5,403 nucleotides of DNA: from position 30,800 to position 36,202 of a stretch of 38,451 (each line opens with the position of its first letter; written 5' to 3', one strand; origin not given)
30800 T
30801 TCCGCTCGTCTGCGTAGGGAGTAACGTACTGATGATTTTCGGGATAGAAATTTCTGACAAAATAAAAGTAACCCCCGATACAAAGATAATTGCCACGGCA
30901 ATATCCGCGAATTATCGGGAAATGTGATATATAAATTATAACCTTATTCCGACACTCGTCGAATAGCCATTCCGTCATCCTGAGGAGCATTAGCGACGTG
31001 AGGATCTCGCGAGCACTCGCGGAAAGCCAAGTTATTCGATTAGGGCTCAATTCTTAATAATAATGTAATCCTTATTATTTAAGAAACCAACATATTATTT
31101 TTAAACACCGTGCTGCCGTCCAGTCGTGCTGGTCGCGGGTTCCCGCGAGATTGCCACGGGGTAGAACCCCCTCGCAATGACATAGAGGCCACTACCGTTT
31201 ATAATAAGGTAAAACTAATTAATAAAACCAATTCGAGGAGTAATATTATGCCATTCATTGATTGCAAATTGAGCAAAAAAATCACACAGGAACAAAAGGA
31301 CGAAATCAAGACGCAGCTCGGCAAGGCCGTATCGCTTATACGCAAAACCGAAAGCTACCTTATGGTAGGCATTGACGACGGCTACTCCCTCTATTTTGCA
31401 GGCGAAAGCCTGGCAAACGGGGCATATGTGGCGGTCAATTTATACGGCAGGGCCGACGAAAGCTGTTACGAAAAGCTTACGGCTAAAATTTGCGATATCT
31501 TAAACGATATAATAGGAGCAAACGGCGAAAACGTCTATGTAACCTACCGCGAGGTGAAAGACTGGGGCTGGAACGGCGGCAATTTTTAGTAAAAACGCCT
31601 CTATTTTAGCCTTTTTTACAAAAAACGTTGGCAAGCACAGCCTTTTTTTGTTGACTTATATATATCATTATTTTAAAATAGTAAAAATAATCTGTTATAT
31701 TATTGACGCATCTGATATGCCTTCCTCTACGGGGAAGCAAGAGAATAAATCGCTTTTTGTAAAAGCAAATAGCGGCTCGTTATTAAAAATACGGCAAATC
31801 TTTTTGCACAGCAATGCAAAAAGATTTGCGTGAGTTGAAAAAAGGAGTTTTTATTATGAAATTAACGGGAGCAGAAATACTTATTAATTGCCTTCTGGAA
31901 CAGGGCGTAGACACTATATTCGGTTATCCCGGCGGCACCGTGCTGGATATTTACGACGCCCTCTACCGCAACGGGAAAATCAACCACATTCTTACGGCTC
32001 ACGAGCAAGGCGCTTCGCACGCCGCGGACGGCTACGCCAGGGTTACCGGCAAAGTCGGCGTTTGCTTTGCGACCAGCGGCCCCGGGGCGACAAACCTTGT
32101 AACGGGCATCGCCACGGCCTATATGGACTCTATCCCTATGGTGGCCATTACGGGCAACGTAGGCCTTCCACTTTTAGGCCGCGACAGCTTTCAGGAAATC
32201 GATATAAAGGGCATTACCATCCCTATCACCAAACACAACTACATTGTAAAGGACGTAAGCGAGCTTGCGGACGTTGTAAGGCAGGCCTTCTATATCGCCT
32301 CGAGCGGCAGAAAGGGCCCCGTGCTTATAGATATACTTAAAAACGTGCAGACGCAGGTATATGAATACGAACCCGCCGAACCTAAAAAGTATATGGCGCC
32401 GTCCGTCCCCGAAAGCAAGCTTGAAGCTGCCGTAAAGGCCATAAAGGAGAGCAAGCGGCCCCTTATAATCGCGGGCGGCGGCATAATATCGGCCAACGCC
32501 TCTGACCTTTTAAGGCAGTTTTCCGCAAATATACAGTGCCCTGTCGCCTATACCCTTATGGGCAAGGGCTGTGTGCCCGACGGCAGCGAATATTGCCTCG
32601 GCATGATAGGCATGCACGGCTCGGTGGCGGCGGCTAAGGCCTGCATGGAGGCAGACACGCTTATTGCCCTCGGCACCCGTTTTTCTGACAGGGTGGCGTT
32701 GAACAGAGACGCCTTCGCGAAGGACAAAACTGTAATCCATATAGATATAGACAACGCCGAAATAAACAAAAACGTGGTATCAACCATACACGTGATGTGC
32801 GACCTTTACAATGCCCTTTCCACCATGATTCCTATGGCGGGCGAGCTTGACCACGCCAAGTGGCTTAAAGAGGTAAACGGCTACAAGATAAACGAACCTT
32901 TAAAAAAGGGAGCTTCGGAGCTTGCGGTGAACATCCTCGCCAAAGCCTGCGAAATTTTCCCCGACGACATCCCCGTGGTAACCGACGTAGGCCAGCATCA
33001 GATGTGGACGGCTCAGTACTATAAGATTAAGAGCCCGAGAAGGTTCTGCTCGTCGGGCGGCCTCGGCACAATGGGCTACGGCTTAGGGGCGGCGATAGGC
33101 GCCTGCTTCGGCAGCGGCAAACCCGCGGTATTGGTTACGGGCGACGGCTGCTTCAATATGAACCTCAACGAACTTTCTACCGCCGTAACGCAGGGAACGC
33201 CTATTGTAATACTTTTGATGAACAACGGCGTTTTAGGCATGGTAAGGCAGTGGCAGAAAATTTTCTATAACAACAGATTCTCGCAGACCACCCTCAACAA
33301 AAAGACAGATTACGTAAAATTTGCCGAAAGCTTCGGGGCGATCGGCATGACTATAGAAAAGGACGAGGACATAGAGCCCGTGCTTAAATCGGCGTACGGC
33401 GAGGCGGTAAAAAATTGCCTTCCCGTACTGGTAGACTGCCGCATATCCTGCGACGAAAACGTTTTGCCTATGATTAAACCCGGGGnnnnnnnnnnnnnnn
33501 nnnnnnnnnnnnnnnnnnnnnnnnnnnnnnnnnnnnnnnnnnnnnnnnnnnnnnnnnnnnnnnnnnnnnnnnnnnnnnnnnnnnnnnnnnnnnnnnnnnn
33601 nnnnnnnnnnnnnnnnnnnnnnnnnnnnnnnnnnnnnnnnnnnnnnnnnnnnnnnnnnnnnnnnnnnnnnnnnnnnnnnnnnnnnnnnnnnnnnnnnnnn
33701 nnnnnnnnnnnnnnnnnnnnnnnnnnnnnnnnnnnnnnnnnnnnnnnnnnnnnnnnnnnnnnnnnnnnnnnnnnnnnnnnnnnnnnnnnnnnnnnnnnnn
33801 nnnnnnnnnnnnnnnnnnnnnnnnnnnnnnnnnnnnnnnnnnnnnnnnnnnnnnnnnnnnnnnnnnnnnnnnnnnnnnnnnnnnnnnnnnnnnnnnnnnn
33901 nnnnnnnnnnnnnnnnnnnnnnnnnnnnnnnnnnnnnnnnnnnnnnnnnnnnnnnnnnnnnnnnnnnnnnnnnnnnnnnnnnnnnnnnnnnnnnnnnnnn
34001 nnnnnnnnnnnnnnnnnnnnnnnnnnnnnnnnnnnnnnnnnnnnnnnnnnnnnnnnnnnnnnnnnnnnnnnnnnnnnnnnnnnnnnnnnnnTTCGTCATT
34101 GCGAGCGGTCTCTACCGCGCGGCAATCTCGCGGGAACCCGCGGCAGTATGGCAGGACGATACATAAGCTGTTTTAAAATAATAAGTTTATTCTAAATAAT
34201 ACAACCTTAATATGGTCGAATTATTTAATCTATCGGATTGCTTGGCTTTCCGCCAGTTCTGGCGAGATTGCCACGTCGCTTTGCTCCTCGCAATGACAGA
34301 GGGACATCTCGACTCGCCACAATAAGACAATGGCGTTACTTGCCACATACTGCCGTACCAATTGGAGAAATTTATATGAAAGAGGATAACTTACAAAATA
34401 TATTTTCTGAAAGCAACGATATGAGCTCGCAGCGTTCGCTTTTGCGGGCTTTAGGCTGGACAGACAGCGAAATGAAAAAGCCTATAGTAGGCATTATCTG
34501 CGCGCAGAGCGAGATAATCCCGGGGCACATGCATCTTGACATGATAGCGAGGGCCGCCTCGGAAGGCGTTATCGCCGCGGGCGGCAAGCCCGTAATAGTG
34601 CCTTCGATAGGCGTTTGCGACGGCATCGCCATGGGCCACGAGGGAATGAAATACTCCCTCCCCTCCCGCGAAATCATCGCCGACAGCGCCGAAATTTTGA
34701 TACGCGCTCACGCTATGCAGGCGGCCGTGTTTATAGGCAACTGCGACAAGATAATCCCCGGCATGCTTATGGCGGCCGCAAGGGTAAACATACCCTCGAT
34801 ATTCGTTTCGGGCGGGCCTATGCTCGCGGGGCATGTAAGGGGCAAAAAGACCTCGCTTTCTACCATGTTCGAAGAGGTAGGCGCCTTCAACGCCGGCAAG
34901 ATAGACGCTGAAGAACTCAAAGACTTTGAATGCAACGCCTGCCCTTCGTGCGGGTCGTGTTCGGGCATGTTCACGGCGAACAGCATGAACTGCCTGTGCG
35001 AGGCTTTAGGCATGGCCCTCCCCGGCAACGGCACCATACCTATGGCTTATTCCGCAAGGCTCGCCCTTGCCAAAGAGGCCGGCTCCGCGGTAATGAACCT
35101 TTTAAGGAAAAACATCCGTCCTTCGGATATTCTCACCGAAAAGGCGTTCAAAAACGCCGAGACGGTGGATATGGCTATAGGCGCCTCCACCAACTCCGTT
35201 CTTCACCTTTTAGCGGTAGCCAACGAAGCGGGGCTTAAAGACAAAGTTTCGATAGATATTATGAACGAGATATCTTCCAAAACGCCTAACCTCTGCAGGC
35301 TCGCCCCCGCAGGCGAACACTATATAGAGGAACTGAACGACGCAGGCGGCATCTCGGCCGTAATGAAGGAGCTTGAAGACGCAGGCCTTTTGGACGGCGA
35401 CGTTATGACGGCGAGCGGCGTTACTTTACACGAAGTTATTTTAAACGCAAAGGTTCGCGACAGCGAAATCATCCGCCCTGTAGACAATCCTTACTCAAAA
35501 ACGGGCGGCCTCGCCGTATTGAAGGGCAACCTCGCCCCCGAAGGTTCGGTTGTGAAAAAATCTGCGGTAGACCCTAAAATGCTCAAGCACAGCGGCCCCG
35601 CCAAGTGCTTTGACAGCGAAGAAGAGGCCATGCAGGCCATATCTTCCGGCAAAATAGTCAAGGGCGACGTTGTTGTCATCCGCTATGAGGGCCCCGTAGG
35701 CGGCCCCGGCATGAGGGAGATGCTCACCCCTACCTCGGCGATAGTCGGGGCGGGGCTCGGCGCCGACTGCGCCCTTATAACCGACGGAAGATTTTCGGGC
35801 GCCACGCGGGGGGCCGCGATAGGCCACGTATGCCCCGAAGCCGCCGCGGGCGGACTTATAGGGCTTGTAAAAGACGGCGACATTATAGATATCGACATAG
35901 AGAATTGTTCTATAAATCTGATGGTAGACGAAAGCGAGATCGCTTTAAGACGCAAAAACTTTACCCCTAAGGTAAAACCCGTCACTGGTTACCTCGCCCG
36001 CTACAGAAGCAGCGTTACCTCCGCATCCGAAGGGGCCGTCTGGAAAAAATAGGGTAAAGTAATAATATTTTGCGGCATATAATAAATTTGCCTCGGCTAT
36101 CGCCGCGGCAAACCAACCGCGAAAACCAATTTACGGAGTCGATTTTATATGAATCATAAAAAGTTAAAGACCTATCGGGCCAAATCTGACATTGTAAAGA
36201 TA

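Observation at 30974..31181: Three copies of a MITE-like element of about 200 bp: long GC-rich inverted arms around a conserved AT-rich core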

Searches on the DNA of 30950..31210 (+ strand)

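Call 42: search_dna_similar(query=window:30950-31210:+, collection=plasmids, mode=distant, max_evalue=0.01, max_rows=10)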
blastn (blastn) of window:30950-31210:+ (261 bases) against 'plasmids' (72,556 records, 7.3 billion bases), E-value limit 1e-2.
No match.

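Call 43: search_dna_similar(query=window:30950-31210:+, collection=phages, mode=distant, max_evalue=0.01, max_rows=10)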
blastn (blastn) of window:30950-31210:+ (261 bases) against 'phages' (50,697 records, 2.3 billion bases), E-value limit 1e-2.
No match.

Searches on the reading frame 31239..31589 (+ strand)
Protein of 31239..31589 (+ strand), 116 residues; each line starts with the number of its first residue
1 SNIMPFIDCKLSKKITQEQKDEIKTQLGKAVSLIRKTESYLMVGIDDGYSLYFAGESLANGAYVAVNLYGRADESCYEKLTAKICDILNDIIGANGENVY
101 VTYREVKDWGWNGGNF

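Call 41: find_encoding_contigs(protein=window:31239-31589:+, flank=10000, max_places=10)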
Protein window:31239-31589:+ (116 aa): no gene with exactly this product is on record in the collection.

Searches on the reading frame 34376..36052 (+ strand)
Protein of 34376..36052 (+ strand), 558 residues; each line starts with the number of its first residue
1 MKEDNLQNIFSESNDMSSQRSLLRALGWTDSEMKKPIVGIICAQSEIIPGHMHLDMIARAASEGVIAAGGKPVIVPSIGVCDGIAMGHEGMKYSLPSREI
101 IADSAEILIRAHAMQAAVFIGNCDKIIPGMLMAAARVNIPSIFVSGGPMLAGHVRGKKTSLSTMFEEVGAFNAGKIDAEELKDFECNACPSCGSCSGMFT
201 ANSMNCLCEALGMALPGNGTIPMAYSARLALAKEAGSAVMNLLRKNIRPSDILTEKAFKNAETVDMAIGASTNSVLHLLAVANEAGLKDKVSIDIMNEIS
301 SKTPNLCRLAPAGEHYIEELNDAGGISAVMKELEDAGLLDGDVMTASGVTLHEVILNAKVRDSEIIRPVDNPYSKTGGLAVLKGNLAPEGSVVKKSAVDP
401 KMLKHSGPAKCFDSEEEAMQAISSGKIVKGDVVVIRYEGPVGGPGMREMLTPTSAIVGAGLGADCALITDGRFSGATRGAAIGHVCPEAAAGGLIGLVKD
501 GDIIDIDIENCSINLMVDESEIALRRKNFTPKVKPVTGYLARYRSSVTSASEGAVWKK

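Call 30: find_homologous_proteins(query=window:34376-36052:+, max_evalue=1e-100)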
Query window:34376-36052:+ (558 aa): 8000 proteins with E <= 1e-100 among 8000 candidates; the best 120 are listed.
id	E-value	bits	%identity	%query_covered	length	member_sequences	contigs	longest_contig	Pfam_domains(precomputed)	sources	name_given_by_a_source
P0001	0.0e+0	1122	91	100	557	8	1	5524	PF24877.2,PF00920.28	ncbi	-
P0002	0.0e+0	1073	89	99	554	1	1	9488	PF24877.2,PF00920.28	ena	-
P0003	0.0e+0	1072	88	99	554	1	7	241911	PF24877.2,PF00920.28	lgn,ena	-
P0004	0.0e+0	1072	88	99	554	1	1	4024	PF24877.2,PF00920.28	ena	-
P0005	0.0e+0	1071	88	99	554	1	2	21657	PF24877.2,PF00920.28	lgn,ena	-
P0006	0.0e+0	1071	88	99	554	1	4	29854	PF24877.2,PF00920.28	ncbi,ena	-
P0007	0.0e+0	1071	88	99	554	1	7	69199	PF24877.2,PF00920.28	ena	-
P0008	0.0e+0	1071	88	99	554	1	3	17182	PF24877.2,PF00920.28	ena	-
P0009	0.0e+0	1071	88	99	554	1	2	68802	PF24877.2,PF00920.28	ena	-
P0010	0.0e+0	1071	88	99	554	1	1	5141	PF24877.2,PF00920.28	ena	-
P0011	0.0e+0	1071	88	99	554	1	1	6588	PF24877.2,PF00920.28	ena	-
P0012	0.0e+0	1070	88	99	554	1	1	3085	PF24877.2,PF00920.28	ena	-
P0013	0.0e+0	1069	87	99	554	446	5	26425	PF24877.2,PF00920.28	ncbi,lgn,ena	-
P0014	0.0e+0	1069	88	99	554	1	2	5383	PF24877.2,PF00920.28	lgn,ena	-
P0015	0.0e+0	1067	88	99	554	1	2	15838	PF24877.2,PF00920.28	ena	-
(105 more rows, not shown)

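Call 31: find_encoding_contigs(protein=P0001, flank=10000, max_places=3)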
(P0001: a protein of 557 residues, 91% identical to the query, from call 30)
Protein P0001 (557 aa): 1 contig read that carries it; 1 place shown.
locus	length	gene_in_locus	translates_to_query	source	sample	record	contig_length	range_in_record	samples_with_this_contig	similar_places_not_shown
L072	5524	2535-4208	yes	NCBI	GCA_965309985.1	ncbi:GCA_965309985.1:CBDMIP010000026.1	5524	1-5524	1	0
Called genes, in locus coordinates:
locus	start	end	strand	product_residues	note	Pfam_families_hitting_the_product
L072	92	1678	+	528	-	PF02776:TPP_enzyme_N, PF00205:TPP_enzyme_M, PF02775:TPP_enzyme_C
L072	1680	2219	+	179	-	PF01842:ACT, PF22629:ACT_AHAS_ss, PF13710:ACT_5, PF10369:ALS_ss_C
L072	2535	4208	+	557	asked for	PF00920:ILVD_EDD_N, PF24877:ILV_EDD_C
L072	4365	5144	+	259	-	PF13349:DUF4097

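Call 32: find_encoding_contigs(protein=P0003, flank=10000, max_places=3)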
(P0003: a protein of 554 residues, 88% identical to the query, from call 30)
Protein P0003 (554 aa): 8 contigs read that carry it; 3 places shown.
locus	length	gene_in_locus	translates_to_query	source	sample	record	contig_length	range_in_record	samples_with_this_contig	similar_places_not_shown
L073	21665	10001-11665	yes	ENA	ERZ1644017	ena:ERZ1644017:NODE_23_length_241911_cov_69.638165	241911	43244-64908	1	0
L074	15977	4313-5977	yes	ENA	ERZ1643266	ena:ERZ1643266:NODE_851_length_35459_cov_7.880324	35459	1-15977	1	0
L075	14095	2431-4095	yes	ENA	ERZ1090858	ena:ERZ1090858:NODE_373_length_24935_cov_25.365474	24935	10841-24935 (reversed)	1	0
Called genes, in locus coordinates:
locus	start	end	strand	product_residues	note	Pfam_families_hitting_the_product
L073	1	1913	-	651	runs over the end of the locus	PF02687:FtsX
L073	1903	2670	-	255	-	PF00005:ABC_tran, PF02463:SMC_N (faint), PF13304:AAA_21 (faint)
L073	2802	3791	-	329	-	PF02518:HATPase_c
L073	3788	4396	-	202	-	PF00072:Response_reg, PF00486:Trans_reg_C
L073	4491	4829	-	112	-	-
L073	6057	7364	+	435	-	PF01171:ATP_bind_3, PF11734:TilS_C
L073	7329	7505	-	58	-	-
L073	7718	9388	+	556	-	PF02776:TPP_enzyme_N, PF00205:TPP_enzyme_M, PF02775:TPP_enzyme_C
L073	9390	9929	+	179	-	PF01842:ACT, PF22629:ACT_AHAS_ss, PF13710:ACT_5, PF10369:ALS_ss_C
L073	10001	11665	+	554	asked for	PF00920:ILVD_EDD_N, PF24877:ILV_EDD_C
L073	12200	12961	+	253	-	PF13349:DUF4097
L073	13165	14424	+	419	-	PF00330:Aconitase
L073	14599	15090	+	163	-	PF00694:Aconitase_C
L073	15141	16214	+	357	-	PF00180:Iso_dh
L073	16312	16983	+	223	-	PF01168:Ala_racemase_N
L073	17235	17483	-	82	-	PF01084:Ribosomal_S18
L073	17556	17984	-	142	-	PF00436:SSB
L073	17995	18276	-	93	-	PF01250:Ribosomal_S6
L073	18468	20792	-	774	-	-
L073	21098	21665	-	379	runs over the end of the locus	PF02646:RmuC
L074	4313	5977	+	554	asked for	PF00920:ILVD_EDD_N, PF24877:ILV_EDD_C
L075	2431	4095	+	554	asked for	PF00920:ILVD_EDD_N, PF24877:ILV_EDD_C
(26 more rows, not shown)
